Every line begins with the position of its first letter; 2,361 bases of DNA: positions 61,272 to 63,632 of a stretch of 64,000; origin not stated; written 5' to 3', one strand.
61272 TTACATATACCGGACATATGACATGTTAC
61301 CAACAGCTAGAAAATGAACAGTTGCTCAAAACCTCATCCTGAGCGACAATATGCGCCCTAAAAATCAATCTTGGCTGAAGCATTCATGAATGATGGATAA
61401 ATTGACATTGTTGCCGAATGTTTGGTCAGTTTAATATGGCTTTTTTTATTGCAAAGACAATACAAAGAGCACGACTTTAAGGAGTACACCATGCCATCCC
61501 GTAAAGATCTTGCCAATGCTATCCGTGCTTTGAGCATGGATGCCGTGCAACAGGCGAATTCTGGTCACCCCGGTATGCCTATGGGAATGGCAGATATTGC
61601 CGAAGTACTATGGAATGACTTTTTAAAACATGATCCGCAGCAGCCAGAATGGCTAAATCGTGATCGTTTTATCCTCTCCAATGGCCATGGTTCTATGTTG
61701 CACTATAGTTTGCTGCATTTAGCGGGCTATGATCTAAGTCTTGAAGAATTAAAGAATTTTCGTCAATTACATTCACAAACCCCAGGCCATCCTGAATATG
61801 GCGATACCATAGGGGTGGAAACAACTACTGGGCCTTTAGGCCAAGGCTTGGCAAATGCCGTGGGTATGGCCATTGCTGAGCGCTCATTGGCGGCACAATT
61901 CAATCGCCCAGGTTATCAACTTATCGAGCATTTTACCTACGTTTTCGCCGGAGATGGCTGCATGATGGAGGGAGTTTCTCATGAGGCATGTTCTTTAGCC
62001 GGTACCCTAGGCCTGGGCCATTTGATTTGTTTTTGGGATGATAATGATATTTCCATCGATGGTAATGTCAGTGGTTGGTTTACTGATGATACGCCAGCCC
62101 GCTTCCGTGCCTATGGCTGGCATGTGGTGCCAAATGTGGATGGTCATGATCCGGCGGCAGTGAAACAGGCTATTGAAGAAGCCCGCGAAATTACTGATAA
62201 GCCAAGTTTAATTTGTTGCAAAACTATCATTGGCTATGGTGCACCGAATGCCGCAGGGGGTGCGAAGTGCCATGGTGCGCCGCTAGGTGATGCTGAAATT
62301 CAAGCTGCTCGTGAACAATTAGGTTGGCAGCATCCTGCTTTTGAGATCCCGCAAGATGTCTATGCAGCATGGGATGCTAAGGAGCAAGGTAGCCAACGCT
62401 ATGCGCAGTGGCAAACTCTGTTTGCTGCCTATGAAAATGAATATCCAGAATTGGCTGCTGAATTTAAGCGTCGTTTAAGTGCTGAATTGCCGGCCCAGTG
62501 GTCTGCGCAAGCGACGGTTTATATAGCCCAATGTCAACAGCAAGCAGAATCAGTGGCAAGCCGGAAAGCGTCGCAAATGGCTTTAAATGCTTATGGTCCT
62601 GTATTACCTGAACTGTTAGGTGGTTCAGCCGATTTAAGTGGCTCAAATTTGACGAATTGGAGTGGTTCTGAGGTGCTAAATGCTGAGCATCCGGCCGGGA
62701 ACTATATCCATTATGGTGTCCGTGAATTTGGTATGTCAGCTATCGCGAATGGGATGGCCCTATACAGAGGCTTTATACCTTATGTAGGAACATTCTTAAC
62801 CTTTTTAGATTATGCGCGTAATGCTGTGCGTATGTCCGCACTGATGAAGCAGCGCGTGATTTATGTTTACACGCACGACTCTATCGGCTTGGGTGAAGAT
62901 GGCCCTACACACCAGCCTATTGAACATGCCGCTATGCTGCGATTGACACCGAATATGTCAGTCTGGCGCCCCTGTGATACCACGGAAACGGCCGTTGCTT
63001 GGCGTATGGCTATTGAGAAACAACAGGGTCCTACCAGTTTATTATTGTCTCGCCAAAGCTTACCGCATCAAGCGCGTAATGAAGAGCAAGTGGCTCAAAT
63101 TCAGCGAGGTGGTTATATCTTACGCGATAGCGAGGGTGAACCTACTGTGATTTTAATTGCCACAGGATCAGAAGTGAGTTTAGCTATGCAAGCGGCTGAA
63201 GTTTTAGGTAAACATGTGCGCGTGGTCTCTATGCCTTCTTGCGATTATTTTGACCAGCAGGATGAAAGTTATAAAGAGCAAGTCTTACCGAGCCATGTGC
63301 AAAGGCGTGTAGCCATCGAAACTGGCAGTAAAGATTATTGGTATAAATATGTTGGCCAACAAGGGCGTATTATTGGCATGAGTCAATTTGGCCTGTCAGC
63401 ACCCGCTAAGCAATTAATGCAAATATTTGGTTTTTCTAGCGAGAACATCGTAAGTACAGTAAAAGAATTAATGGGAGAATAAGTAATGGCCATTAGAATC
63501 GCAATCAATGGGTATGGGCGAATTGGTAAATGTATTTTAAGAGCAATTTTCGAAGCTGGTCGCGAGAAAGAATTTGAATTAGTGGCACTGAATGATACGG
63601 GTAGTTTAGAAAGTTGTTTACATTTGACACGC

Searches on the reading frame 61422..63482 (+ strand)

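Call 46: search_protein_families(library=ncbifam, proteins=[window:61422-63482:+], max_evalue=1e-8)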
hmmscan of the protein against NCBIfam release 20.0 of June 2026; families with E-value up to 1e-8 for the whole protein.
window:61422-63482:+ (686 aa): 8 families
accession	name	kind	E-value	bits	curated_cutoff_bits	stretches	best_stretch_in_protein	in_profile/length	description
TIGR00232.1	tktlase_bact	equivalog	7.8e-298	989.3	682.25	1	28-684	1-653/654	transketolase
NF004558.0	PRK05899.2-4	equivalog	3.6e-180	600.6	788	1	31-683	7-649/651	transketolase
NF004559.0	PRK05899.2-5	equivalog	8.9e-90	301.7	488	1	18-613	9-545/627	transketolase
NF004556.0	PRK05899.2-2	equivalog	1.4e-63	215.2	575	2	14-306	4-282/639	transketolase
TIGR00204.1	dxs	equivalog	3.5e-21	75.4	465.95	1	414-602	341-526/616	1-deoxy-D-xylulose-5-phosphate synthase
NF003933.0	PRK05444.2-2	equivalog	9.5e-17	60.7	395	1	9-599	7-508/606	1-deoxy-D-xylulose-5-phosphate synthase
NF008968.0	PRK12315.1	subfamily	9.7e-12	43.9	510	0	425-600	320-488/582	1-deoxy-D-xylulose-5-phosphate synthase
TIGR00759.1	aceE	equivalog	3.7e-11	41.7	859.9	0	47-236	101-287/885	pyruvate dehydrogenase (acetyl-transferring), homodimeric type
